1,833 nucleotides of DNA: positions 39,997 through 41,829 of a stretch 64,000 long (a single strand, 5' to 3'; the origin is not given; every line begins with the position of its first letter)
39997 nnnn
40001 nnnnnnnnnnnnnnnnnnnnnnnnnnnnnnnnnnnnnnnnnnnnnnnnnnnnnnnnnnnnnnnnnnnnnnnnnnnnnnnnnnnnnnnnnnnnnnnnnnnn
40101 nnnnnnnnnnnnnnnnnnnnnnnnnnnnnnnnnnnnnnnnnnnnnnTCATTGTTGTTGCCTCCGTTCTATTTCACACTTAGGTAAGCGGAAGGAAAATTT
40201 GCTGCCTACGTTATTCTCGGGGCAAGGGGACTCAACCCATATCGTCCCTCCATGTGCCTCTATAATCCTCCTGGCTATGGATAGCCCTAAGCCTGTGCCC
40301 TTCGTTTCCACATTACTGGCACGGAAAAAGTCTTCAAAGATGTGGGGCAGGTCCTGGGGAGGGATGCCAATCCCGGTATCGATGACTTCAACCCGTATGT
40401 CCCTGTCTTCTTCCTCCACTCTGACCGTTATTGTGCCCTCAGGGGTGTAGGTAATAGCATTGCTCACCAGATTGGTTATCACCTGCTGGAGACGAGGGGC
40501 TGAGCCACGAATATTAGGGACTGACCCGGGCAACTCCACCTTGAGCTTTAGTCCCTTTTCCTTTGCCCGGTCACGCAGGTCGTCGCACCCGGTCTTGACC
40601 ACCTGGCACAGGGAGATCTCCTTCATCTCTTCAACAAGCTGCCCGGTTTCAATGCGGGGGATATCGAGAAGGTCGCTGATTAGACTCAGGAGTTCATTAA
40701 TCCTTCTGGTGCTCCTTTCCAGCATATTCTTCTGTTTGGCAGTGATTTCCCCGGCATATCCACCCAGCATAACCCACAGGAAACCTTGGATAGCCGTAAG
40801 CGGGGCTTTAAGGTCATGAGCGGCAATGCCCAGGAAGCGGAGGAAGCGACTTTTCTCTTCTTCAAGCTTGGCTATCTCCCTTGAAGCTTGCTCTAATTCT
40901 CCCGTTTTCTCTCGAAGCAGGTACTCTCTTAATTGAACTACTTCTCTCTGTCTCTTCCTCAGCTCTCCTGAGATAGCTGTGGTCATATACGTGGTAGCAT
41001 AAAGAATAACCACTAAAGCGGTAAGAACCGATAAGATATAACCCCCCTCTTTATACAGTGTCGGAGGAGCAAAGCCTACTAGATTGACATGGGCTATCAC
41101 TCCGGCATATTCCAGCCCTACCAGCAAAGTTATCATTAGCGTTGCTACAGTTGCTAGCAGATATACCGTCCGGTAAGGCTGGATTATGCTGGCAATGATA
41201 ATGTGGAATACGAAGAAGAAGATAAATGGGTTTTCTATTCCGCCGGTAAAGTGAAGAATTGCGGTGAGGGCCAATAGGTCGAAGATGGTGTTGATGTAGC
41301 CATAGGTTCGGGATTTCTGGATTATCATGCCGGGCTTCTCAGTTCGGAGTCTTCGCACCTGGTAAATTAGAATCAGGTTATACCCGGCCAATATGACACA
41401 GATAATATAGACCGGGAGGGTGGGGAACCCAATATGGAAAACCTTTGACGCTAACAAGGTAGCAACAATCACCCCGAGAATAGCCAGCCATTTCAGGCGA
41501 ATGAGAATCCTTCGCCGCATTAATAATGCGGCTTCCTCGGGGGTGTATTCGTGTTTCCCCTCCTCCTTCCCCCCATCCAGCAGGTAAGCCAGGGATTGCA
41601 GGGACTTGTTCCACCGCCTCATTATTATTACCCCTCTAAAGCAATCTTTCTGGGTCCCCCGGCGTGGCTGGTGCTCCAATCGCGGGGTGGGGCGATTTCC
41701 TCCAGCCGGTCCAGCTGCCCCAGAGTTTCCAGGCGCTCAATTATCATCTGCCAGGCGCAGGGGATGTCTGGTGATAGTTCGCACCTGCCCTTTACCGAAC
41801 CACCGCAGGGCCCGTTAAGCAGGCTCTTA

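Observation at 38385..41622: Histidine kinase inserted between metV and metF and translationally coupled to metF, followed by two output-less receivers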

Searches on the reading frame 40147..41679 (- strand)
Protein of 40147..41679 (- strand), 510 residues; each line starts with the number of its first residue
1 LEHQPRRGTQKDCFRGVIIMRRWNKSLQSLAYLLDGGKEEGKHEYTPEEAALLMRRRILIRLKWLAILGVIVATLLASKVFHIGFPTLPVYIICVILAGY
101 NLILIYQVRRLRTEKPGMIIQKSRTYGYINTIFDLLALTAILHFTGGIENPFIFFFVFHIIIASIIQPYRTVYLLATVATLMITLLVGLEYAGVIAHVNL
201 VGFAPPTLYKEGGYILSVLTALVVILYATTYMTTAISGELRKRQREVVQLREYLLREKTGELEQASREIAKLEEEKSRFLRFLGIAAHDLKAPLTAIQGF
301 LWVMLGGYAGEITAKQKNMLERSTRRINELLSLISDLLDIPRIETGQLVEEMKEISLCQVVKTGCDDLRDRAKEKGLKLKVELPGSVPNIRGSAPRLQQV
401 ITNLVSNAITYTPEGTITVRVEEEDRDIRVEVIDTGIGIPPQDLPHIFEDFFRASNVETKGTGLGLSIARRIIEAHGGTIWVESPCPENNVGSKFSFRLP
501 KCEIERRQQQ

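Call 3: search_protein_families(library=pfam, proteins=[window:40147-41679:-], max_evalue=0.001)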
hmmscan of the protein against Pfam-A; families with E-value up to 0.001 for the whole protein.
window:40147-41679:- (510 aa): 4 families
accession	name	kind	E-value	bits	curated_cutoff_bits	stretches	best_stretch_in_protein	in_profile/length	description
PF02518.31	HATPase_c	-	2.6e-33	115.2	26.4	1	394-501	3-109/111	Histidine kinase-, DNA gyrase B-, and HSP90-like ATPase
PF00512.31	HisKA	-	9.3e-12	45.3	26.9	1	281-346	4-66/66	His Kinase A (phospho-acceptor) domain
PF25323.1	6TM_PilS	-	3.2e-07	30.7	27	1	66-243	24-185/189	PilS-like transmembrane domain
PF13581.12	HATPase_c_2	-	0.00026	21.4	27.4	1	401-472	40-108/127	Histidine kinase-like ATPase domain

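Call 5: find_encoding_contigs(protein=window:40147-41622:-, flank=10000, max_places=6)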
Protein window:40147-41622:- (491 aa): 3 contigs read that carry it; 1 place shown.
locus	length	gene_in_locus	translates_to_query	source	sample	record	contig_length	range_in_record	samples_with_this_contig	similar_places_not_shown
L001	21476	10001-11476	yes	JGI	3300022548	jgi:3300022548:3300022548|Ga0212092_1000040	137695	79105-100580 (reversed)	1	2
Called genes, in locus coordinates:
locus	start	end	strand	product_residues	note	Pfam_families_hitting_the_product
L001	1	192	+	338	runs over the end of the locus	PF00389:2-Hacid_dh, PF02826:2-Hacid_dh_C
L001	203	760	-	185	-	PF10502:Peptidase_S26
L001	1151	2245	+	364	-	PF00383:dCMP_cyt_deam_1, PF14437:MafB19-deam, PF01872:RibD_C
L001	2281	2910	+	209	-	PF00677:Lum_binding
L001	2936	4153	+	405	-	PF00926:DHBP_synthase, PF00925:GTP_cyclohydro2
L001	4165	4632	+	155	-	PF00885:DMRL_synthase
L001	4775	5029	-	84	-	-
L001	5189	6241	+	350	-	PF13510:Fer2_4, PF10588:NADH-G_4Fe-4S_3, PF14697:Fer4_21, PF22117:Fer4_Nqo3, PF12838:Fer4_7, PF13183:Fer4_8 (weak), PF04879:Molybdop_Fe4S4, PF00384:Molybdopterin, +1 more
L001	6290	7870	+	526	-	PF00384:Molybdopterin, PF01568:Molydop_binding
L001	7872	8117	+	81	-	PF01257:2Fe-2S_thioredx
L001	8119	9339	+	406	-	PF01512:Complex1_51K, PF10531:SLBB (faint), PF10589:NADH_4Fe-4S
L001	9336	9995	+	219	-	PF12225:DUF5981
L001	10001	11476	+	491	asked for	PF25323:6TM_PilS (weak), PF00512:HisKA, PF02518:HATPase_c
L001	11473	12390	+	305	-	PF02219:MTHFR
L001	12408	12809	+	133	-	PF00072:Response_reg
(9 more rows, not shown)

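Call 6: find_homologous_proteins(query=window:40150-41622:-)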
Query window:40150-41622:- (491 aa): 7229 proteins with E <= 0.001 among 8000 candidates; the best 120 are listed.
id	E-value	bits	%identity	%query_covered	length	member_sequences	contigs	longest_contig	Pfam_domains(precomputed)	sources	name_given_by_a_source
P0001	2.0e-297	1005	92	100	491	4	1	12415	PF02518.32,PF00512.32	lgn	-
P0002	4.9e-288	974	88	100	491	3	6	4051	PF25323.3,PF13581.13,PF02518.32,PF00512.32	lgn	-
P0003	2.5e-266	902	84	98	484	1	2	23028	PF25323.3,PF02518.32,PF00512.32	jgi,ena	-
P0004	1.3e-248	844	80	96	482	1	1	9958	PF02518.32,PF00512.32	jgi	-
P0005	5.9e-248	842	77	97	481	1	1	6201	PF25323.3,PF02518.32,PF00512.32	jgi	-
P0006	2.4e-243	826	77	98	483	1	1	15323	PF25323.3,PF02518.32,PF00512.32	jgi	-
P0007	1.7e-241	820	78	96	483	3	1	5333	PF25323.3,PF02518.32,PF00512.32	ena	-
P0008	2.8e-237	806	76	97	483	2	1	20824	PF25323.3,PF02518.32,PF00512.32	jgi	-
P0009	1.2e-232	791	74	96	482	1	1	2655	PF25323.3,PF02518.32,PF00512.32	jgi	-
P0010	2.2e-230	784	75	96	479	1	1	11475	PF02518.32,PF00512.32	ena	-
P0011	7.0e-230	782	77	91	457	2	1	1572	PF02518.32,PF00512.32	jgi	-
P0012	2.5e-229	780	75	96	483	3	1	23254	PF25323.3,PF02518.32,PF00512.32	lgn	-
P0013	9.7e-229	778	74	96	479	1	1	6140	PF25323.3,PF02518.32,PF00512.32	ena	-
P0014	1.0e-228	778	73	96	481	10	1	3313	PF25323.3,PF02518.32,PF00512.32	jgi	jgi:signal transduction histidine kinase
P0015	2.4e-228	777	74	96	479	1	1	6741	PF25323.3,PF02518.32,PF00512.32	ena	-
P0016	2.7e-227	774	74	95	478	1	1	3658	PF25323.3,PF02518.32,PF00512.32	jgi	-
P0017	3.0e-227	773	74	96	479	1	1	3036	PF25323.3,PF02518.32,PF00512.32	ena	-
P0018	3.1e-227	773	73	96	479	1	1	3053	PF25323.3,PF02518.32,PF00512.32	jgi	-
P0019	5.3e-227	773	74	96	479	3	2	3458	PF25323.3,PF02518.32,PF00512.32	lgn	-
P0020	6.2e-227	772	73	96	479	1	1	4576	PF25323.3,PF02518.32,PF00512.32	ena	-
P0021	2.5e-225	767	74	96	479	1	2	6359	PF02518.32,PF00512.32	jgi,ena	-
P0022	1.1e-224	765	72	96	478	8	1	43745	PF25323.3,PF02518.32,PF00512.32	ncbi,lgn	-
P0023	3.2e-224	763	72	96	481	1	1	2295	PF25323.3,PF02518.32,PF00512.32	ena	-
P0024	1.2e-223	761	73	96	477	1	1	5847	PF02518.32,PF00512.32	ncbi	-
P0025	1.0e-221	755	72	94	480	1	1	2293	PF25323.3,PF02518.32,PF00512.32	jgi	jgi:signal transduction histidine kinase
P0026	9.0e-221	752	72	96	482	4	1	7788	PF25323.3,PF02518.32,PF00512.32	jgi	-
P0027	1.2e-220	752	72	96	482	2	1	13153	PF25323.3,PF02518.32,PF00512.32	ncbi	-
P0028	2.9e-220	750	71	97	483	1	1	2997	PF25323.3,PF02518.32,PF00512.32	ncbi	-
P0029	3.7e-220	750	71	95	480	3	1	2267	PF25323.3,PF02518.32,PF00512.32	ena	-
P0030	4.5e-220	750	72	94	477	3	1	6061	PF02518.32,PF00512.32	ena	-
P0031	1.4e-219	748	71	94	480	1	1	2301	PF25323.3,PF02518.32,PF00512.32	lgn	-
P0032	2.4e-219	747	71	96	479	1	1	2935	PF02518.32,PF00512.32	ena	-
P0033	2.5e-219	747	72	94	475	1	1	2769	PF02518.32,PF00512.32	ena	-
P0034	2.6e-219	747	73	94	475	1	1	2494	PF25323.3,PF02518.32,PF00512.32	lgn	-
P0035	3.0e-219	747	71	96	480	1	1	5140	PF02518.32,PF00512.32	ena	-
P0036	3.2e-219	747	72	94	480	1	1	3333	PF25323.3,PF02518.32,PF00512.32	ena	-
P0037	3.4e-219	747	73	94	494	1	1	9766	PF25323.3,PF02518.32,PF00512.32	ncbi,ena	-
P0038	4.1e-219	747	71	94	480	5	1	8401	PF25323.3,PF02518.32,PF00512.32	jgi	-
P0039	6.7e-219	746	72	94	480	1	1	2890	PF25323.3,PF02518.32,PF00512.32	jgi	jgi:signal transduction histidine kinase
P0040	8.4e-219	745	74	94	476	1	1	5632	PF25323.3,PF02518.32,PF00512.32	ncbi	-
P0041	9.1e-219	745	71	94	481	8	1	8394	PF13581.13,PF02518.32,PF00512.32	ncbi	-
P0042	9.9e-219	745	72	96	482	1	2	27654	PF25323.3,PF02518.32,PF00512.32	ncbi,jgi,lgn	-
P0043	1.5e-218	745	71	94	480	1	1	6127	PF25323.3,PF02518.32,PF00512.32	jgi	-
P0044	1.9e-218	744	71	94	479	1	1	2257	PF25323.3,PF02518.32,PF00512.32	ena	-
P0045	2.1e-218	744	72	94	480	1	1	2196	PF25323.3,PF02518.32,PF00512.32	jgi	-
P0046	2.3e-218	744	73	94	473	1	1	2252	PF25323.3,PF02518.32,PF00512.32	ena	-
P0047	2.9e-218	744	71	94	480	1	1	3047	PF25323.3,PF02518.32,PF00512.32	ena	-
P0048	2.9e-218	744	71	94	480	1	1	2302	PF25323.3,PF02518.32,PF00512.32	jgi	-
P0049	4.1e-218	743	72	94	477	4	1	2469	PF25323.3,PF02518.32,PF00512.32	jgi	jgi:signal transduction histidine kinase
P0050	5.1e-218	743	73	96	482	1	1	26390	PF25323.3,PF02518.32,PF00512.32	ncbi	ncbi:sensor histidine kinase [Chloroflexota bacterium]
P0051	8.3e-218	742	71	97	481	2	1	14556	PF02518.32,PF00512.32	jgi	-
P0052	9.7e-218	742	72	96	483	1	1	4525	PF25323.3,PF02518.32,PF00512.32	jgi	-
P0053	3.4e-217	740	69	96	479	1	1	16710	PF02518.32,PF00512.32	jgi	jgi:signal transduction histidine kinase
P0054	7.1e-217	739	71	94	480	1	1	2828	PF25323.3,PF02518.32,PF00512.32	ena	-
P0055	1.3e-216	738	71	94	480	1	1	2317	PF25323.3,PF02518.32,PF00512.32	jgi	jgi:signal transduction histidine kinase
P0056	1.5e-216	738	71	96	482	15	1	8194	PF02518.32,PF00512.32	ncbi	ncbi:Adaptive-response sensory-kinase SasA [subsurface metagenome]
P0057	1.7e-216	738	69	96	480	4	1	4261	PF25323.3,PF02518.32,PF00512.32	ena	-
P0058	2.1e-216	738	70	94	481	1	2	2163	PF02518.32,PF00512.32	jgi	-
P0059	5.2e-216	736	72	95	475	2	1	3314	PF02518.32,PF00512.32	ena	-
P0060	5.6e-216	736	71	94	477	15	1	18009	PF02518.32,PF00512.32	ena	-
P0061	8.5e-216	736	72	94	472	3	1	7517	PF02518.32,PF00512.32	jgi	-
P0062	9.3e-216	735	70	96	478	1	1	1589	PF02518.32,PF00512.32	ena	-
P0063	1.2e-215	735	71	94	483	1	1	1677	PF25323.3,PF02518.32,PF00512.32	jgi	-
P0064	2.1e-215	734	69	96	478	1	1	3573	PF25323.3,PF02518.32,PF00512.32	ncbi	-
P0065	2.4e-215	734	71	94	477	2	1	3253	PF25323.3,PF13581.13,PF02518.32,PF00512.32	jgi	-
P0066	3.2e-215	734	68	96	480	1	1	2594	PF25323.3,PF02518.32,PF00512.32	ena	-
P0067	3.6e-215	734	71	95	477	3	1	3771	PF25323.3,PF02518.32,PF00512.32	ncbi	-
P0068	2.6e-214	731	71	94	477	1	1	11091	PF02518.32,PF00512.32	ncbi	-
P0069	4.6e-214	730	70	94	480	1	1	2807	PF25323.3,PF02518.32,PF00512.32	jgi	-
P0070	6.0e-214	729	70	96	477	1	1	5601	PF02518.32,PF00512.32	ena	-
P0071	6.1e-214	729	70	97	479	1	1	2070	PF02518.32,PF00512.32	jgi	-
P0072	9.2e-214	729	70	95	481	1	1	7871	PF02518.32,PF00512.32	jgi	-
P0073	1.0e-213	729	69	95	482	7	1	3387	PF02518.32,PF00512.32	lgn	-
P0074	1.4e-213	728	70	96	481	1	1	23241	PF02518.32,PF00512.32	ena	-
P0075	1.4e-213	728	70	96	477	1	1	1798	PF02518.32,PF00512.32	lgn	-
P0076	1.4e-213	728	69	96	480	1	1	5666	PF25323.3,PF02518.32,PF00512.32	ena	-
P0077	1.5e-213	728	70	96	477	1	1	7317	PF02518.32,PF00512.32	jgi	-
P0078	1.6e-213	728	70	96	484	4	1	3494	PF02518.32,PF00512.32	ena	-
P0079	2.6e-213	727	69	96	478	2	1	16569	PF02518.32,PF00512.32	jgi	-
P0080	2.6e-213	727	69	96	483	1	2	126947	PF25323.3,PF02518.32,PF00512.32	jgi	jgi:signal transduction histidine kinase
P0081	9.8e-213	725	70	94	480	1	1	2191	PF25323.3,PF02518.32,PF00512.32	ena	-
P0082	1.2e-212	725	69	96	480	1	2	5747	PF02518.32,PF00512.32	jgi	-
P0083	1.5e-212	725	68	96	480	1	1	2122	PF02518.32,PF00512.32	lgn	-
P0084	1.7e-212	725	69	95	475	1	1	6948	PF02518.32,PF00512.32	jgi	-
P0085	1.8e-212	725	70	96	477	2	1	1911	PF02518.32,PF00512.32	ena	-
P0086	2.1e-212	724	69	95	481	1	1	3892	PF25323.3,PF02518.32,PF00512.32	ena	-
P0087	2.5e-212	724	70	95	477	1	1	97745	PF25323.3,PF02518.32,PF00512.32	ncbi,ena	-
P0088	3.1e-212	724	69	94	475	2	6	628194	PF02518.32,PF00512.32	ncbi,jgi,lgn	-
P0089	3.8e-212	724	70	94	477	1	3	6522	PF02518.32,PF00512.32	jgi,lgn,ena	-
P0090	3.9e-212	723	70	96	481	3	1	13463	PF25323.3,PF02518.32,PF00512.32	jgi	-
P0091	4.6e-212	723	70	96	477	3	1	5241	PF02518.32,PF00512.32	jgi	-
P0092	5.3e-212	723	70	93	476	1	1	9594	PF25323.3,PF02518.32,PF00512.32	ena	-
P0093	7.5e-212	723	69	96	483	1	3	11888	PF02518.32,PF00512.32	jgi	jgi:signal transduction histidine kinase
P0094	9.0e-212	722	70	94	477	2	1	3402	PF25323.3,PF02518.32,PF00512.32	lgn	-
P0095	1.1e-211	722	69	96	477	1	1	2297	PF25323.3,PF02518.32,PF00512.32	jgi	-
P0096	1.2e-211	722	69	96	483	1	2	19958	PF25323.3,PF02518.32,PF00512.32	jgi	-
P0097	2.0e-211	721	68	96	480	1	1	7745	PF25323.3,PF02518.32,PF00512.32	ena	-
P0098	2.5e-211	721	68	96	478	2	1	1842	PF25323.3,PF02518.32,PF00512.32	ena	-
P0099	2.7e-211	721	69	96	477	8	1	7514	PF25323.3,PF02518.32,PF00512.32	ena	-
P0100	4.6e-211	720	69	96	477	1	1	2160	PF25323.3,PF13581.13,PF02518.32,PF00512.32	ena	-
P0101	5.4e-211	720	70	95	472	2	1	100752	PF02518.32,PF00512.32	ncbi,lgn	-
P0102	6.9e-211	719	68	96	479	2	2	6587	PF25323.3,PF02518.32,PF00512.32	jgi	-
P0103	6.9e-211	719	68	96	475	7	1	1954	PF02518.32,PF00512.32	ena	-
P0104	7.1e-211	719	70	96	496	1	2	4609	PF02518.32,PF00512.32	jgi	jgi:signal transduction histidine kinase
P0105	9.4e-211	719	68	94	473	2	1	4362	PF25323.3,PF02518.32,PF00512.32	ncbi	-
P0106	1.0e-210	719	69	94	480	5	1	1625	PF25323.3,PF02518.32,PF00512.32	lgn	-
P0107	1.6e-210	718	67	96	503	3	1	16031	PF02518.32,PF00512.32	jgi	-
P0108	1.7e-210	718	68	95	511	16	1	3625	PF02518.32,PF00512.32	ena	-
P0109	2.0e-210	718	68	95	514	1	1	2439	PF25323.3,PF02518.32,PF00512.32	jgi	jgi:signal transduction histidine kinase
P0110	2.4e-210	718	68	96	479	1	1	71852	PF02518.32,PF00512.32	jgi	jgi:signal transduction histidine kinase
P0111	2.5e-210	718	70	94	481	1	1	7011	PF25323.3,PF02518.32,PF00512.32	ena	-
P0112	2.8e-210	717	69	93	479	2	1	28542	PF02518.32,PF00512.32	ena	-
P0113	4.1e-210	717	67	96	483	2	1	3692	PF25323.3,PF13581.13,PF02518.32,PF00512.32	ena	-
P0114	6.4e-210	716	69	96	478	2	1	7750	PF02518.32,PF00512.32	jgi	jgi:signal transduction histidine kinase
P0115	8.9e-210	716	69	95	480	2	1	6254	PF02518.32,PF00512.32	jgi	jgi:signal transduction histidine kinase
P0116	1.2e-209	715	71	93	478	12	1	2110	PF25323.3,PF02518.32,PF00512.32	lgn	-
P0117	2.4e-209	714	70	96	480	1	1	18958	PF25323.3,PF13581.13,PF02518.32,PF00512.32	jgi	-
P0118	2.8e-209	714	68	96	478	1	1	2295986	PF25323.3,PF02518.32,PF00512.32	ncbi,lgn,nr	ncbi:MAG: hypothetical protein JSV77_07570 [Dehalococcoidales bacterium]|nr:MAG: hypothetical protei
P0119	2.9e-209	714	70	93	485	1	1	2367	PF02518.32,PF00512.32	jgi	-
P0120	3.5e-209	714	69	96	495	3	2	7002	PF25323.3,PF02518.32,PF00512.32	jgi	-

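Call 7: find_encoding_contigs(protein=P0118, flank=10000, max_places=3)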
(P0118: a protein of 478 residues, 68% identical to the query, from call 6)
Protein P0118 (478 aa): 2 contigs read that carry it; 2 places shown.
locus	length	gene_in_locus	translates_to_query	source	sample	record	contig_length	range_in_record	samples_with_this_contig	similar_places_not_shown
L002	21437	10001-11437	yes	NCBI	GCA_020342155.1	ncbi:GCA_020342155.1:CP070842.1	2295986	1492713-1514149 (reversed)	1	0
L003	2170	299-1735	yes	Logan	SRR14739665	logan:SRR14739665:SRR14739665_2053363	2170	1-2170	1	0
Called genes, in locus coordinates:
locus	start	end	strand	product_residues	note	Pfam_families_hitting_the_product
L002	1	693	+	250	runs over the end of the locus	-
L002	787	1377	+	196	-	PF20362:DUF6657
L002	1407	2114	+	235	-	-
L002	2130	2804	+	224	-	PF00303:Thymidylat_synt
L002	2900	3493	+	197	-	PF00881:Nitroreductase, PF14512:TM1586_NiRdase (weak)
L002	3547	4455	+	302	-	PF00583:Acetyltransf_1, PF13508:Acetyltransf_7 (weak)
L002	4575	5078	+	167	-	PF00108:Thiolase_N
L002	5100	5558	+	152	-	PF00108:Thiolase_N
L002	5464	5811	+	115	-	PF02803:Thiolase_C, PF22691:Thiolase_C_1 (faint)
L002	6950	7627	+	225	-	PF13510:Fer2_4, PF00037:Fer4 (faint), PF13237:Fer4_10 (faint), PF10588:NADH-G_4Fe-4S_3, PF14697:Fer4_21 (weak), PF22117:Fer4_Nqo3, PF12838:Fer4_7 (weak)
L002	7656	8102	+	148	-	PF01257:2Fe-2S_thioredx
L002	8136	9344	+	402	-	PF01512:Complex1_51K, PF10531:SLBB (faint), PF10589:NADH_4Fe-4S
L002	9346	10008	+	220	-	PF12225:DUF5981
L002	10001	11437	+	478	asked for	PF25323:6TM_PilS, PF00512:HisKA, PF02518:HATPase_c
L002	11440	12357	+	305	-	PF02219:MTHFR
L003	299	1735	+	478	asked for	PF25323:6TM_PilS, PF00512:HisKA, PF02518:HATPase_c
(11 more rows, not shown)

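Call 8: find_encoding_contigs(protein=P0088, flank=10000, max_places=3)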
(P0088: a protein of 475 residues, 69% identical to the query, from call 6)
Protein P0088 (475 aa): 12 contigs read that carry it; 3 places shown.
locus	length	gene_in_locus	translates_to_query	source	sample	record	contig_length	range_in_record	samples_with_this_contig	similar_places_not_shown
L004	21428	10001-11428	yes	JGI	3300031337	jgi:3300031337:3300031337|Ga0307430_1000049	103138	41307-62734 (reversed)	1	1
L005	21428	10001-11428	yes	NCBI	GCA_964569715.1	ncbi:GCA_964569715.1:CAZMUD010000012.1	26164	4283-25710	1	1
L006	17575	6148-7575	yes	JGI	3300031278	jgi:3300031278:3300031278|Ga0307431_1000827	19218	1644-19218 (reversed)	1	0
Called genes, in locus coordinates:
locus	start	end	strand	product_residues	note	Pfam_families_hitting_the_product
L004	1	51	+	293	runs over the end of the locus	PF02653:BPD_transp_2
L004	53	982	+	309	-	PF02653:BPD_transp_2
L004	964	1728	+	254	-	PF02463:SMC_N (faint), PF00005:ABC_tran, PF13304:AAA_21 (faint)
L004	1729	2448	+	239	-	PF00005:ABC_tran, PF02463:SMC_N (weak), PF13304:AAA_21 (weak)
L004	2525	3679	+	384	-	PF13433:Peripla_BP_5, PF13458:Peripla_BP_6, PF01094:ANF_receptor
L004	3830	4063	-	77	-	PF01037:AsnC_trans_reg (weak)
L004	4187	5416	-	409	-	PF02515:CoA_transf_3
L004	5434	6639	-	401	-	PF02515:CoA_transf_3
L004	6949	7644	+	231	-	PF13510:Fer2_4, PF12837:Fer4_6 (faint), PF00037:Fer4 (faint), PF13237:Fer4_10 (faint), PF10588:NADH-G_4Fe-4S_3, PF22117:Fer4_Nqo3, PF14697:Fer4_21 (weak), PF12838:Fer4_7 (weak)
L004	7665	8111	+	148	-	PF01257:2Fe-2S_thioredx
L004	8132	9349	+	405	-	PF01512:Complex1_51K, PF10589:NADH_4Fe-4S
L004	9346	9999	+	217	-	PF12225:DUF5981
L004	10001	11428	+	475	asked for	PF00512:HisKA, PF02518:HATPase_c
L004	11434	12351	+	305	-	PF02219:MTHFR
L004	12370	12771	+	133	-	PF00072:Response_reg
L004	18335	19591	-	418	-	PF00512:HisKA, PF02518:HATPase_c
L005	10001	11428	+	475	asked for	PF00512:HisKA, PF02518:HATPase_c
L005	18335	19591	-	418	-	PF00512:HisKA, PF02518:HATPase_c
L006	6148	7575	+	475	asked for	PF00512:HisKA, PF02518:HATPase_c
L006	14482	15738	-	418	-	PF00512:HisKA, PF02518:HATPase_c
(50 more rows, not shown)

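Call 9: find_encoding_contigs(protein=P0101, flank=10000, max_places=3)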
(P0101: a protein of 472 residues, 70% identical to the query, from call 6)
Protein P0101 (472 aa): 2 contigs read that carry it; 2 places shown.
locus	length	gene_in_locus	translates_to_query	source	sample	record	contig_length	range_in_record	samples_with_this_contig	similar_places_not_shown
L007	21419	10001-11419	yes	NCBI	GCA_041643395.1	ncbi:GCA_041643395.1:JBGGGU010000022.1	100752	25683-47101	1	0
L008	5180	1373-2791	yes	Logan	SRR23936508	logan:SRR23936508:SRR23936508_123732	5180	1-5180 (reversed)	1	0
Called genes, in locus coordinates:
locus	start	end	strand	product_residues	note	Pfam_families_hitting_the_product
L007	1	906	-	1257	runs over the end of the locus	PF26550:Tricorn_2nd, PF26549:Tricorn_N, PF07676:PD40, PF07676:PD40, PF26549:Tricorn_N, PF26549:Tricorn_N, PF26550:Tricorn_2nd, PF07676:PD40, +8 more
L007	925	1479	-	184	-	-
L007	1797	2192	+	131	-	PF00072:Response_reg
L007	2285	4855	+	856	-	PF13510:Fer2_4, PF10588:NADH-G_4Fe-4S_3, PF22117:Fer4_Nqo3 (weak), PF00037:Fer4 (weak), PF04879:Molybdop_Fe4S4, PF00384:Molybdopterin, PF01568:Molydop_binding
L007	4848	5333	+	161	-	PF01257:2Fe-2S_thioredx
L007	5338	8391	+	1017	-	PF00070:Pyr_redox (faint), PF01512:Complex1_51K, PF10531:SLBB (faint), PF10589:NADH_4Fe-4S, PF14691:Fer4_20, PF07992:Pyr_redox_2, PF13450:NAD_binding_8 (weak), PF13738:Pyr_redox_3 (weak), +1 more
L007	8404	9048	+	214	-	PF12225:DUF5981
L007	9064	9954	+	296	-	PF02219:MTHFR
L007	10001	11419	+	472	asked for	PF00512:HisKA, PF02518:HATPase_c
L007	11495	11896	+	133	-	PF00072:Response_reg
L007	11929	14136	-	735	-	PF13510:Fer2_4, PF12838:Fer4_7 (weak), PF13237:Fer4_10 (weak), PF22117:Fer4_Nqo3, PF14691:Fer4_20, PF01266:DAO (weak), PF07992:Pyr_redox_2, PF13450:NAD_binding_8, +7 more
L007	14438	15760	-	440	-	PF02550:AcetylCoA_hydro, PF13336:AcetylCoA_hyd_C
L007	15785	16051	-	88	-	PF02597:ThiS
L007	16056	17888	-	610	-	PF02730:AFOR_N, PF01314:AFOR_C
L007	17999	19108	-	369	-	PF07854:DUF1646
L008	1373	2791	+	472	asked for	PF00512:HisKA, PF02518:HATPase_c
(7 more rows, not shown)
